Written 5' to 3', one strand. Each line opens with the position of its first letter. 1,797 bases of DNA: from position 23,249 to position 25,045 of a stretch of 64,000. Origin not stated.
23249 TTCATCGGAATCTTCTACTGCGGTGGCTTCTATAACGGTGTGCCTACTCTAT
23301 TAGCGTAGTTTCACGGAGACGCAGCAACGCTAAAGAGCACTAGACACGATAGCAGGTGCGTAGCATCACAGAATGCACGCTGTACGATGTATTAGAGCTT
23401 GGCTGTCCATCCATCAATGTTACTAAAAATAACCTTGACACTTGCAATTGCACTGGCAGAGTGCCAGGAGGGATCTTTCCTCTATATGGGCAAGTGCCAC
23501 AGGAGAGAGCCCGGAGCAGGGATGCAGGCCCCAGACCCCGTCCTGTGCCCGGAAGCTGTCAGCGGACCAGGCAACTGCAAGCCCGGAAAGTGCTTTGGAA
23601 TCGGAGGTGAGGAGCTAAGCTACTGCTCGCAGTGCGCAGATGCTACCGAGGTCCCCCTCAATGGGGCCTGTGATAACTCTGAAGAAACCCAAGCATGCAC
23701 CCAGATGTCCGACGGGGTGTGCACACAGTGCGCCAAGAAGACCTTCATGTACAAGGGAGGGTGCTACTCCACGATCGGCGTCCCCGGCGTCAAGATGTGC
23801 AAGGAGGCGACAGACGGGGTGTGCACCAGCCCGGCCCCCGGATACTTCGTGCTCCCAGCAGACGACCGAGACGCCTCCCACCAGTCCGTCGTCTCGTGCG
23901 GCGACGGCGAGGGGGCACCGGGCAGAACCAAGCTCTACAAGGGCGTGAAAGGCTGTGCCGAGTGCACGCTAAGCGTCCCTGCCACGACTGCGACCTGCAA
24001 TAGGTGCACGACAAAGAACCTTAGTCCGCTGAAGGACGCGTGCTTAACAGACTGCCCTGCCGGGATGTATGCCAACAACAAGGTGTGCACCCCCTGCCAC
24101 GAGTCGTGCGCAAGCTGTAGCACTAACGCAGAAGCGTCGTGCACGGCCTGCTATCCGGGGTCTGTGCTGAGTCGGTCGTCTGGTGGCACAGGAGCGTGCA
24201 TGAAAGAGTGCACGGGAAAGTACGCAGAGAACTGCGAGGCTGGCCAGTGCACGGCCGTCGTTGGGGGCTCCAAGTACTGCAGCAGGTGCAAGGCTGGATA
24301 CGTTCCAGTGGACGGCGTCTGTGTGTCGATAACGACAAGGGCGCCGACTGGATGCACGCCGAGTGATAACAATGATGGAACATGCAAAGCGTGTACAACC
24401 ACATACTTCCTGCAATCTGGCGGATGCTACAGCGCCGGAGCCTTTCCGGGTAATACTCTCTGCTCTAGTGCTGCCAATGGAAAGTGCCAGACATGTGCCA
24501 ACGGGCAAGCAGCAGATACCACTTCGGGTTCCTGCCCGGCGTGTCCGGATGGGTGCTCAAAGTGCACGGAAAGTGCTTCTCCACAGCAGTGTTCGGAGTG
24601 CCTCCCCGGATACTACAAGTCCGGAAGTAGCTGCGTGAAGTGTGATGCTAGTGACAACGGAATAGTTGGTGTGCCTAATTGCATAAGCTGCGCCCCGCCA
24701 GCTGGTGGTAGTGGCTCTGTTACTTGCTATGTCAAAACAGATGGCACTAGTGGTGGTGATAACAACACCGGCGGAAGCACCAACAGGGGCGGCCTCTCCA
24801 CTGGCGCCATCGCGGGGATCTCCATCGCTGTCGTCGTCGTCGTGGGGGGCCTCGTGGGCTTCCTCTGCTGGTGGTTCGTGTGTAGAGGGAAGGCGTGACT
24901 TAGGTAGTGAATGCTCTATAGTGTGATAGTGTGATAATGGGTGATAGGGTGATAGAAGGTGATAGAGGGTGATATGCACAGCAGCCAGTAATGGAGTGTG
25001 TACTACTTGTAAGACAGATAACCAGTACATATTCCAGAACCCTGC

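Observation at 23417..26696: Head-to-tail VSP pair in which the second copy has no start codon or signal peptide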

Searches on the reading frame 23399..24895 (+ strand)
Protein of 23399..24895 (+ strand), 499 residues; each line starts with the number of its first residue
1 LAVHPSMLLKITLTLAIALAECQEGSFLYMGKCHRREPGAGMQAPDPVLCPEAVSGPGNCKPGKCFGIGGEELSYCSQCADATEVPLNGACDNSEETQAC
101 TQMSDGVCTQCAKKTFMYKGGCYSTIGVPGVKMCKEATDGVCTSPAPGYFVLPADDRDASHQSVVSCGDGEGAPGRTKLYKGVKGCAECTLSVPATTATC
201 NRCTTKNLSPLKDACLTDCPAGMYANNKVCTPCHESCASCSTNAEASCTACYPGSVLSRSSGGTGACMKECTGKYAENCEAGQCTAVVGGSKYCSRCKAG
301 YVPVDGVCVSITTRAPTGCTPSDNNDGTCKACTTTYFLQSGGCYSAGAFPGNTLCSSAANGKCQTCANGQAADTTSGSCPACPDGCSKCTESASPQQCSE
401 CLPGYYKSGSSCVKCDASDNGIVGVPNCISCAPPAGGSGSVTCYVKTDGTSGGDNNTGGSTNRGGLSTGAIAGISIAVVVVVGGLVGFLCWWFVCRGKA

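Call 3: search_protein_families(library=pfam, proteins=[window:23417-24895:+], max_evalue=0.01)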
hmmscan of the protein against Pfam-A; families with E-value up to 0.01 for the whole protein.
window:23417-24895:+ (493 aa): 1 family
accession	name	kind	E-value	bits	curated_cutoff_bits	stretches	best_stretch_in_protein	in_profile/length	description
PF03302.18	VSP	-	3.1e-88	296.7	31.4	3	353-493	268-397/397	Giardia variant-specific surface protein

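Call 10: find_encoding_contigs(protein=window:23417-24895:+, flank=8000, max_places=8)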
Protein window:23417-24895:+ (493 aa): no gene with exactly this product is on record in the collection.

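Call 15: find_encoding_contigs(protein=window:23399-24895:+, flank=6000, max_places=8)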
Protein seq(499 aa) (499 aa): no gene with exactly this product is on record in the collection.

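Call 24: list_cluster_members(proteins=[P0001, window:23417-24895:+, window:27553-28533:-])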
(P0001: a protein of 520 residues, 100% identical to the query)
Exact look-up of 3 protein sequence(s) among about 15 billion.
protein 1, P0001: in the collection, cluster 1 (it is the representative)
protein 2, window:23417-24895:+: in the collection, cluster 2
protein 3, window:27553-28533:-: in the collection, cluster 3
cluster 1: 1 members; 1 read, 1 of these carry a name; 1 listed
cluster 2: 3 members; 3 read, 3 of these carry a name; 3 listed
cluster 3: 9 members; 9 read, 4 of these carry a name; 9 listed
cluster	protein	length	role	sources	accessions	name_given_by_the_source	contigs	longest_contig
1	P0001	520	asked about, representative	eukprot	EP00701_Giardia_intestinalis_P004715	XP_001708539.1 VSP [Giardia lamblia ATCC 50803]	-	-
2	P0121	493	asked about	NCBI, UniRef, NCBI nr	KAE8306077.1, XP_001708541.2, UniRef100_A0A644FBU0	VSP [Giardia duodenalis] | VSP n=1 Tax=Giardia intestinalis (strain ATCC 50803 / WB clone C6) TaxID=184922 ... | VSP [Giardia intestinalis]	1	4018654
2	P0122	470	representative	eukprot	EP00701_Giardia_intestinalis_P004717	XP_001708541.1 VSP [Giardia lamblia ATCC 50803]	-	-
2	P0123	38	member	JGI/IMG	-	hypothetical protein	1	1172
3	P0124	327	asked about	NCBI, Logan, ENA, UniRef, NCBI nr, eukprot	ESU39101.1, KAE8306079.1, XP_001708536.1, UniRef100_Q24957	Fibrillarin [Giardia duodenalis] | rRNA 2'-O-methyltransferase fibrillarin n=3 Tax=Giardia intestinalis TaxID=5741 ... | Fibrillarin [Giardia intestinalis]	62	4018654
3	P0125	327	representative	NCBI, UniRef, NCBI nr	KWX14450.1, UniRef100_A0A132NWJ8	Fibrillarin-like protein [Giardia duodenalis assemblage B] | rRNA 2'-O-methyltransferase fibrillarin n=1 Tax=Giardia duodenalis assemblage B ... | Fibrillarin-like protein [Giardia intestinalis assemblage B]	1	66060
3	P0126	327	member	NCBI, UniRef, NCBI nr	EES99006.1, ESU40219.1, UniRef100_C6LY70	Fibrillarin [Giardia duodenalis] | rRNA 2'-O-methyltransferase fibrillarin n=2 Tax=Giardia intestinalis TaxID=5741 ... | Fibrillarin-like protein [Giardia intestinalis ATCC 50581]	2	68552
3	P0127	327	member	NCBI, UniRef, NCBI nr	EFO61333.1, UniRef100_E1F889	Fibrillarin-like protein [Giardia lamblia P15] | rRNA 2'-O-methyltransferase fibrillarin n=1 Tax=Giardia intestinalis (strain P15) ...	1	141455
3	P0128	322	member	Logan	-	-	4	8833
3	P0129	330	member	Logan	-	-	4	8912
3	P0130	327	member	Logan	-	-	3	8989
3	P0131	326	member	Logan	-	-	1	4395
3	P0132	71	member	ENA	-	-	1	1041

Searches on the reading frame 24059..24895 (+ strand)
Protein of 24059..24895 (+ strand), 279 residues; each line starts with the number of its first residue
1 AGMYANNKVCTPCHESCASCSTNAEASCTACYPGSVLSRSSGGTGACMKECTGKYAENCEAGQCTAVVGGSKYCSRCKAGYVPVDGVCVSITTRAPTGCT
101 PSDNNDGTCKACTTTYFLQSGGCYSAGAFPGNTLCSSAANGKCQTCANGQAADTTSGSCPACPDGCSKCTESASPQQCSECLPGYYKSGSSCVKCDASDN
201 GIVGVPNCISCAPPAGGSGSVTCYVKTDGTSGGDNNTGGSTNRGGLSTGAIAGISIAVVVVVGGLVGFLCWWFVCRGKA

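Call 43: find_homologous_proteins(query=window:24059-24895:+, max_evalue=1e-20)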
Query window:24059-24895:+ (279 aa): 192 proteins with E <= 1e-20 among 8000 candidates; the best 120 are listed.
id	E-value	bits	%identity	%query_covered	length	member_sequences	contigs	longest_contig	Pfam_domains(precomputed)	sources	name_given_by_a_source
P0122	1.2e-184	631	100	100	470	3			PF03302.19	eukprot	eukprot:XP_001708541.1 VSP [Giardia lamblia ATCC 50803]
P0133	7.2e-116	405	67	100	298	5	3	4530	PF03302.19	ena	-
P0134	1.6e-109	384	68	98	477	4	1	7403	PF03302.19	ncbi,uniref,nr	ncbi:Variant-specific surface protein [Giardia duodenalis]|uniref:Variant-specific surface protein n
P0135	4.8e-106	372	65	100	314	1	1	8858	PF03302.19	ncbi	ncbi:Variant-specific surface protein, partial [Giardia duodenalis]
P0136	5.8e-106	372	63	100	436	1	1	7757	PF15913.11,PF03302.19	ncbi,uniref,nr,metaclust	ncbi:VSP [Giardia lamblia P15]|uniref:VSP n=1 Tax=Giardia intestinalis (strain P15) TaxID=658858 Rep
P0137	4.0e-105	369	63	99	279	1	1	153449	PF03302.19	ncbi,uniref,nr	ncbi:VSP [Giardia lamblia P15]|uniref:VSP n=1 Tax=Giardia intestinalis (strain P15) TaxID=658858 Rep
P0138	2.1e-99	351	63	100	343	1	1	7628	PF03302.19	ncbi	ncbi:Variant-specific surface protein, partial [Giardia duodenalis]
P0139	2.2e-99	351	63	100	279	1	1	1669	PF03302.19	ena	-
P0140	6.8e-97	342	69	86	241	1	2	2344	PF03302.19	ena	-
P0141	1.2e-91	325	57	100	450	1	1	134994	PF03302.19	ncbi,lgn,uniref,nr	ncbi:High cysteine protein [Giardia lamblia P15]|uniref:High cysteine protein n=1 Tax=Giardia intest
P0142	4.2e-91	323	57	98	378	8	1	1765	PF03302.19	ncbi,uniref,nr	ncbi:Variant-specific surface protein [Giardia duodenalis]|uniref:Variant-specific surface protein n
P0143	8.5e-91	322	59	99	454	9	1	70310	PF03302.19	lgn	-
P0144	1.1e-89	319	55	99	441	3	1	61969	PF03302.19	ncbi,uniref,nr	ncbi:Variant-specific surface protein [Giardia duodenalis]|uniref:Variant-specific surface protein n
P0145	7.1e-89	316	61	100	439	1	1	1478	PF03302.19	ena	-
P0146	1.5e-88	315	60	100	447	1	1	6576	PF03302.19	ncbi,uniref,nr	ncbi:Variant-specific surface protein [Giardia duodenalis]|uniref:Variant-specific surface protein n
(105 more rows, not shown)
